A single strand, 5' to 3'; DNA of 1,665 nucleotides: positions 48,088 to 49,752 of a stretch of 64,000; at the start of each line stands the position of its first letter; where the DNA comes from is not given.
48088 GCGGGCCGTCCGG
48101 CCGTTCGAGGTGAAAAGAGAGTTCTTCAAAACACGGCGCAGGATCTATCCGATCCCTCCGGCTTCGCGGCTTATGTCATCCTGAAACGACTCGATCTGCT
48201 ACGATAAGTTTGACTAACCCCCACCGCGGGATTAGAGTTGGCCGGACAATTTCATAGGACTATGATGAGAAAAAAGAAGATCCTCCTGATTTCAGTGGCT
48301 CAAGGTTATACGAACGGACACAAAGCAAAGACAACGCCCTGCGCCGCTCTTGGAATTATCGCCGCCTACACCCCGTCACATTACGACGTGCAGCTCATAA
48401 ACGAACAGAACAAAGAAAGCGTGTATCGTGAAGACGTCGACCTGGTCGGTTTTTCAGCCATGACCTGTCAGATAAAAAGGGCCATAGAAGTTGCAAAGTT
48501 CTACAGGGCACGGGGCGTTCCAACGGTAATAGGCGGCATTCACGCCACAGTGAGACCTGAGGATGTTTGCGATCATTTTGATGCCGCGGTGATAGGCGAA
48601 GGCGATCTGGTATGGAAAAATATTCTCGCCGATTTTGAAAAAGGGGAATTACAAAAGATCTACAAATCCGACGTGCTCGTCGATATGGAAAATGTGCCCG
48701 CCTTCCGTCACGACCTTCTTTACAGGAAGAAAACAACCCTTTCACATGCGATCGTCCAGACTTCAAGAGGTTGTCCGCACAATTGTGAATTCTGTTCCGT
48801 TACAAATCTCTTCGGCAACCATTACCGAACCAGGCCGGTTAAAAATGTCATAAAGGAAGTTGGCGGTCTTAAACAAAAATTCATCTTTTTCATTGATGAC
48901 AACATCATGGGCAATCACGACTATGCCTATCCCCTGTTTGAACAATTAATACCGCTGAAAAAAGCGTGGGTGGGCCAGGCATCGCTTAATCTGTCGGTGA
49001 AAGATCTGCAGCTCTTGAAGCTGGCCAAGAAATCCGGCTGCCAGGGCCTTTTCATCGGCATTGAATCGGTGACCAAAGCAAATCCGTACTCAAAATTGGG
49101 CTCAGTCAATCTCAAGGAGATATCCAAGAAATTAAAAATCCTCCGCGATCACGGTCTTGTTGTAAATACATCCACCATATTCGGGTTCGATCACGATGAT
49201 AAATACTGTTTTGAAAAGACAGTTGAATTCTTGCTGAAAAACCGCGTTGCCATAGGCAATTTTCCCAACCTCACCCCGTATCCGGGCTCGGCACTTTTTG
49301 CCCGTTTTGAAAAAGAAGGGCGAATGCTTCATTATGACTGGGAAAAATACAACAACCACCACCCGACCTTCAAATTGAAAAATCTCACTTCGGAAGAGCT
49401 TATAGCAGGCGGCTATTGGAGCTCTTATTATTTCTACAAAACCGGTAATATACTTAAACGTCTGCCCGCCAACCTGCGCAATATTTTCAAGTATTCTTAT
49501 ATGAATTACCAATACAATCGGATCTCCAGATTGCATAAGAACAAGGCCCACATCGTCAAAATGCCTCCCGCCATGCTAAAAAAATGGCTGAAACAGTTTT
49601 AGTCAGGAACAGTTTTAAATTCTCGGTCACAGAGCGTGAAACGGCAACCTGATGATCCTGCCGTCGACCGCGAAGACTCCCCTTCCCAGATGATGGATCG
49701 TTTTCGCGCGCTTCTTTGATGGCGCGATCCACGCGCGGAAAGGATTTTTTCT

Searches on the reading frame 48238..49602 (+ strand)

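Call 82: search_protein_families(library=pfam, proteins=[window:48238-49602:+], max_evalue=0.00001)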
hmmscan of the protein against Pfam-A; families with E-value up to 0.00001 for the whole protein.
window:48238-49602:+ (454 aa): 3 families
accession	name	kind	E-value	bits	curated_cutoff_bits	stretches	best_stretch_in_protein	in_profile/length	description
PF02310.24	B12-binding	-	4.6e-12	46.3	32.1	1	50-124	35-115/121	B12 binding domain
PF04055.27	Radical_SAM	-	7.2e-12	46.2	29.5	1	174-332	2-166/166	Radical SAM superfamily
PF19864.5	Radical_SAM_N2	-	1.1e-07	31.8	29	1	83-154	75-146/151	Radical SAM proteins, N-terminal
